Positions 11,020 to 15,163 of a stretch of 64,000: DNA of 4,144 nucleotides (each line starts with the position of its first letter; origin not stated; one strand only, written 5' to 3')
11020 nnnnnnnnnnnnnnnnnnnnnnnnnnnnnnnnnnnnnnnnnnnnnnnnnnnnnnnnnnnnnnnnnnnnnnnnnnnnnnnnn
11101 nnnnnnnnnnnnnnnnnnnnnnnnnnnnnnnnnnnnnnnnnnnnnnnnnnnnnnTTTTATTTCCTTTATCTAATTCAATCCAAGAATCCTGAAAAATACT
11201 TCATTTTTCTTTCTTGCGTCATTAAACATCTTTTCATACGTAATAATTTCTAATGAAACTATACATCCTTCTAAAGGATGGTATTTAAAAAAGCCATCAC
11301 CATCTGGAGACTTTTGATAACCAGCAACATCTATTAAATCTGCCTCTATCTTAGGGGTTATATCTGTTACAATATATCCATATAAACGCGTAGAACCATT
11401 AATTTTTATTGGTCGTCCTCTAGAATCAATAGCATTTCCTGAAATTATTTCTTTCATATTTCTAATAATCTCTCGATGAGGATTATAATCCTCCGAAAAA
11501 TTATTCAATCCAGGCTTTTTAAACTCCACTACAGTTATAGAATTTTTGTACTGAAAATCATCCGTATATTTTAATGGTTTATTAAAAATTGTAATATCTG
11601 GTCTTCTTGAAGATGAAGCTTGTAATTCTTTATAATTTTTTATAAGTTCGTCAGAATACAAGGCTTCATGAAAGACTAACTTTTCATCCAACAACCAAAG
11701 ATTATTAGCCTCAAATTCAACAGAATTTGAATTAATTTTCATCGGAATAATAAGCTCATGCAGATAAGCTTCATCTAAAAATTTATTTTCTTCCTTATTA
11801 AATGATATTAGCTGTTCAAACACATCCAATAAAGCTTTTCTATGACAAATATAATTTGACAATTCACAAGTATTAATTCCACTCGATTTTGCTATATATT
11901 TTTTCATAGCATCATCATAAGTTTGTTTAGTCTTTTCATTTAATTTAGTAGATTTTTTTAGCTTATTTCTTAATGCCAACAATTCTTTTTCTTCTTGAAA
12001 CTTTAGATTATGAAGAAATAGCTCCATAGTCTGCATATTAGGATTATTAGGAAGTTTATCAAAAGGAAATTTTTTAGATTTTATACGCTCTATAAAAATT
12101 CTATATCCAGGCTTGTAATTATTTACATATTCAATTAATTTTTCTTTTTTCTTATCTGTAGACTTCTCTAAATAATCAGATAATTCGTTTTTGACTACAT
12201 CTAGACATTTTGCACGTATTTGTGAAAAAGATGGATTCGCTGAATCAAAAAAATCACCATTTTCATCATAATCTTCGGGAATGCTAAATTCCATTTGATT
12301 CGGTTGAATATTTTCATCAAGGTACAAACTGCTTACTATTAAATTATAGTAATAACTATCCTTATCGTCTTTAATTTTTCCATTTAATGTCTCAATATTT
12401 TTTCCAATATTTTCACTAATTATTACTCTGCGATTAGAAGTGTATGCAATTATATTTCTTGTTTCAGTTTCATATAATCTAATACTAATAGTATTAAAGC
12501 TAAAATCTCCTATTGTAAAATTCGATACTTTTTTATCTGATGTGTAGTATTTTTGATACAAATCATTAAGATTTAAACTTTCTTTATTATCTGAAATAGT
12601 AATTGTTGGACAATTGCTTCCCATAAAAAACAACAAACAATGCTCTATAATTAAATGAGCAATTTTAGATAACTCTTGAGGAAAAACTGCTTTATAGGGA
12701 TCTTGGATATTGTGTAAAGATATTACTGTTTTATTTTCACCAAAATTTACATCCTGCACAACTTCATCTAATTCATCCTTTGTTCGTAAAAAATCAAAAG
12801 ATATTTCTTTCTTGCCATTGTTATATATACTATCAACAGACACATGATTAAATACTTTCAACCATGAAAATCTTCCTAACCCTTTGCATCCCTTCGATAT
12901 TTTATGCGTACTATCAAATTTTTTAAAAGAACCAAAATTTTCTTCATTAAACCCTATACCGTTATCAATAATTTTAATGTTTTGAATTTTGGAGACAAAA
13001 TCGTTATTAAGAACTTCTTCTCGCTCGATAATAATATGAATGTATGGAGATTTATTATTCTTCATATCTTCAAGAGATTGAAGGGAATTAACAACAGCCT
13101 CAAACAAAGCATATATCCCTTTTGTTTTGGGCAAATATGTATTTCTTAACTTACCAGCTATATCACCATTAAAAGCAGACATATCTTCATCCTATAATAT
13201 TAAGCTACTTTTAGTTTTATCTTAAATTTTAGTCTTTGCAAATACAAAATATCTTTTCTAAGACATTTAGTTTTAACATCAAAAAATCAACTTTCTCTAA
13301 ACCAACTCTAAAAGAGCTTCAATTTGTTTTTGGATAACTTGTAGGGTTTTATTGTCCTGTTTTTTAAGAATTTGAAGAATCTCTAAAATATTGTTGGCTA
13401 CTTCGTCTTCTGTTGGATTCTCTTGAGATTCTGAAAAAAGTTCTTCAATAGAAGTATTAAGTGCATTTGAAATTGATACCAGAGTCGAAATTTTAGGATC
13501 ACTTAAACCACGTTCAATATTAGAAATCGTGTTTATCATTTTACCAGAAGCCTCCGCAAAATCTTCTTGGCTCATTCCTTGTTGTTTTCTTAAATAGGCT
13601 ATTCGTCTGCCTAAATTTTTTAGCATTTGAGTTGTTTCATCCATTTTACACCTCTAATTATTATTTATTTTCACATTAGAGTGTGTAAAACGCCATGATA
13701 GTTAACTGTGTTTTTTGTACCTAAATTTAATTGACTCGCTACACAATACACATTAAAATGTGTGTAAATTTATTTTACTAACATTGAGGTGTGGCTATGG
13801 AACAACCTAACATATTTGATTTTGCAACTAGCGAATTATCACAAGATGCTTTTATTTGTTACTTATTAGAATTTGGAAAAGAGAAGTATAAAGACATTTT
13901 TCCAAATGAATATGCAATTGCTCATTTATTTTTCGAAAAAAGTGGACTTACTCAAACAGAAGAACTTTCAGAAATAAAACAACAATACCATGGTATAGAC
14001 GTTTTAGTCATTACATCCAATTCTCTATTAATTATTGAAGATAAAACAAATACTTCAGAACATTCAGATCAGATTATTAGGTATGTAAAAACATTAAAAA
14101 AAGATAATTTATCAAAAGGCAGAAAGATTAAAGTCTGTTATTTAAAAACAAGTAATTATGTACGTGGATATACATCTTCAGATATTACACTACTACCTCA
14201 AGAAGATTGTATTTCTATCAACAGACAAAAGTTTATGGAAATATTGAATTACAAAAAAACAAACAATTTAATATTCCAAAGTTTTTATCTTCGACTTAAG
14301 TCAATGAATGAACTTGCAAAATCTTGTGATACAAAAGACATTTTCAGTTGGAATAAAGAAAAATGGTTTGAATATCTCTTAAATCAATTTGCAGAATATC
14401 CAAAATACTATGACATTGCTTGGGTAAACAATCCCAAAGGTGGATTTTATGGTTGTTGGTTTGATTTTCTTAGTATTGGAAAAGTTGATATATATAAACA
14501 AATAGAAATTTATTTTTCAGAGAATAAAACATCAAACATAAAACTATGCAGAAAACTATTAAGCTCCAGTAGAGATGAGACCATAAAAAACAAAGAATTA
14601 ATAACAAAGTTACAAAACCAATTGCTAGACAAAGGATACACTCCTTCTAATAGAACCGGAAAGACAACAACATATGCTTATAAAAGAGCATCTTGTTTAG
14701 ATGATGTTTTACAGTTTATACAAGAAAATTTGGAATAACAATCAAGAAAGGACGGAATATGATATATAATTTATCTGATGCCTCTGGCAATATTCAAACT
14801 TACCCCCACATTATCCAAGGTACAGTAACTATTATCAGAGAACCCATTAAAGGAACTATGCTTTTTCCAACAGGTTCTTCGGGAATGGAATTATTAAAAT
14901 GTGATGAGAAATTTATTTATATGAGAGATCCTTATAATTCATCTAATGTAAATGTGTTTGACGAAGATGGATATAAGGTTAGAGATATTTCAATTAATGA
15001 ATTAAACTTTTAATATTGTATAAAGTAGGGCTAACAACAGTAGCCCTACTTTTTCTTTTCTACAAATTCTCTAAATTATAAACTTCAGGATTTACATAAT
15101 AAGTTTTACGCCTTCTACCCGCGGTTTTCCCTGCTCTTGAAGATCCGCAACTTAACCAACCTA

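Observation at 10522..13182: Candidate undescribed two-gene defence module on the tRNA-Trp island: GHKL ATPase (with nuclease-like C-terminus) plus membrane-anchored HsdR-N-like PD-(D/E)xK protein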

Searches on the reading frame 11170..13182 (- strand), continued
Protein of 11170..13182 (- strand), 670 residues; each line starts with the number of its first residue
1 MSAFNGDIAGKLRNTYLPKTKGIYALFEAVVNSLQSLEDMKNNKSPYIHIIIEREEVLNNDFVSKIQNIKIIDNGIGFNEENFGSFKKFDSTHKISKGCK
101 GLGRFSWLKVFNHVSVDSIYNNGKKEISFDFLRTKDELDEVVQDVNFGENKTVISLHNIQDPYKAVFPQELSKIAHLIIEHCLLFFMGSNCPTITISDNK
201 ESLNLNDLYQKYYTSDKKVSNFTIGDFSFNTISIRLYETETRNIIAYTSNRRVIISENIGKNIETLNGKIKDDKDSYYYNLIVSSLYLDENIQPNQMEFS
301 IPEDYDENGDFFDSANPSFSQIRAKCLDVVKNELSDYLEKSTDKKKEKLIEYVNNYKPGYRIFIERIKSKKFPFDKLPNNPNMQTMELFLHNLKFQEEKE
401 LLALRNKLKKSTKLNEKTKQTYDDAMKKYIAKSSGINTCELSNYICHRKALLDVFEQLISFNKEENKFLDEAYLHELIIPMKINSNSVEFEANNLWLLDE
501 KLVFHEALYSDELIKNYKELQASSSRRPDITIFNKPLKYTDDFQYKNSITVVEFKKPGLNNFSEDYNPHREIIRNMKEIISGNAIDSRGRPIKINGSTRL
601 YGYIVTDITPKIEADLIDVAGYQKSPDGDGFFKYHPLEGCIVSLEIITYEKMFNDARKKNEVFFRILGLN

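Call 95: search_protein_families(library=padloc, proteins=[P0308, P0299, P0348], max_evalue=1)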
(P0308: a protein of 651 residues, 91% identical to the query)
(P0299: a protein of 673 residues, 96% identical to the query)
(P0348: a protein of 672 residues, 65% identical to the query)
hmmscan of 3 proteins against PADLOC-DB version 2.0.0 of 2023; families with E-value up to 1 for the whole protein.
P0308 (651 aa): 0 families

P0299 (673 aa): 0 families

P0348 (672 aa): 0 families

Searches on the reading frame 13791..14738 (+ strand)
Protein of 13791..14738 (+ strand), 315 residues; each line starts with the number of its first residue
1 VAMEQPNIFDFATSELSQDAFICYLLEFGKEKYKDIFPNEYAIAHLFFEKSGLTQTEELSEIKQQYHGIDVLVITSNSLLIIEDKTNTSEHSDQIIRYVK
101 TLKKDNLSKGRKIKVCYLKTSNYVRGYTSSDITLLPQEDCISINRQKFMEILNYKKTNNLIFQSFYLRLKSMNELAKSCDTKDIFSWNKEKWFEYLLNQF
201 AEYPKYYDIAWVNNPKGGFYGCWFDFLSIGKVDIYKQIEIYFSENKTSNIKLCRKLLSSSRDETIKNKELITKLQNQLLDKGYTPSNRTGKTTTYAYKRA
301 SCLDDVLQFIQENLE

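Call 4: search_protein_families(library=pfam, proteins=[window:13791-14738:+], max_evalue=0.1)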
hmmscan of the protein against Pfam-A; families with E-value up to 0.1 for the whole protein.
window:13791-14738:+ (315 aa): 1 family
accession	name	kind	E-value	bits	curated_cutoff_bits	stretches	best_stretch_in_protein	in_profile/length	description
PF14281.12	PDDEXK_4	-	1.6e-06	28.6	22.3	1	57-154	68-159/183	PD-(D/E)XK nuclease superfamily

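Call 5: search_protein_families(library=padloc, proteins=[window:13791-14738:+], max_evalue=0.1)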
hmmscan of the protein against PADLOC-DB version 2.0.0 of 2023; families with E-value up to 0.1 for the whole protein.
window:13791-14738:+ (315 aa): 4 families
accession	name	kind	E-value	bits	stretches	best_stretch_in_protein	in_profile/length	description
PDLC04983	PDC-S26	-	2.4e-06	25.2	1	21-119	54-151/413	-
PDLC04972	PDC-S26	-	5.1e-06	24.1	1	61-104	97-142/397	-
PDLC04977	PDC-S26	-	0.00025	18.3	1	61-105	98-144/400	-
PDLC01619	Csx1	-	0.0078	13.4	1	69-125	258-312/330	CAS-III; associated_signaling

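Call 6: search_protein_families(library=ncbifam, proteins=[window:13791-14738:+], max_evalue=0.1)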
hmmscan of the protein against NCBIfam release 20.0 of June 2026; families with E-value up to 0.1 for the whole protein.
window:13791-14738:+ (315 aa): 0 families

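Call 7: search_protein_families(library=phrogs, proteins=[window:13791-14738:+], max_evalue=0.1)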
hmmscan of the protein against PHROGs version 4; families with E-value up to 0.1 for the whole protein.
window:13791-14738:+ (315 aa): 0 families

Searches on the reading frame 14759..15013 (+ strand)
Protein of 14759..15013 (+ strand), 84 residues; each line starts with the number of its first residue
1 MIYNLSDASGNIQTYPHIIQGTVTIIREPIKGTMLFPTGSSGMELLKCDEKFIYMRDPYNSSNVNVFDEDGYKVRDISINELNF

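Call 4: search_protein_families(library=pfam, proteins=[window:14759-15013:+], max_evalue=0.1)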
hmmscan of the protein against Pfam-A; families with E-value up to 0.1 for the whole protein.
window:14759-15013:+ (84 aa): 0 families

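Call 5: search_protein_families(library=padloc, proteins=[window:14759-15013:+], max_evalue=0.1)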
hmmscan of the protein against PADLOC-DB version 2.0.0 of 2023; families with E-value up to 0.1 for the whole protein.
window:14759-15013:+ (84 aa): 0 families

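Call 6: search_protein_families(library=ncbifam, proteins=[window:14759-15013:+], max_evalue=0.1)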
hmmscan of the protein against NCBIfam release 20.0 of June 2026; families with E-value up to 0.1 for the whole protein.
window:14759-15013:+ (84 aa): 0 families

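Call 7: search_protein_families(library=phrogs, proteins=[window:14759-15013:+], max_evalue=0.1)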
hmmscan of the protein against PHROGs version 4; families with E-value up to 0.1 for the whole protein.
window:14759-15013:+ (84 aa): 1 family
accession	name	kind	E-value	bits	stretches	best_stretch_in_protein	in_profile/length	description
phrog_26713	-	other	0.028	15.4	1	43-83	21-61/74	methyltransferase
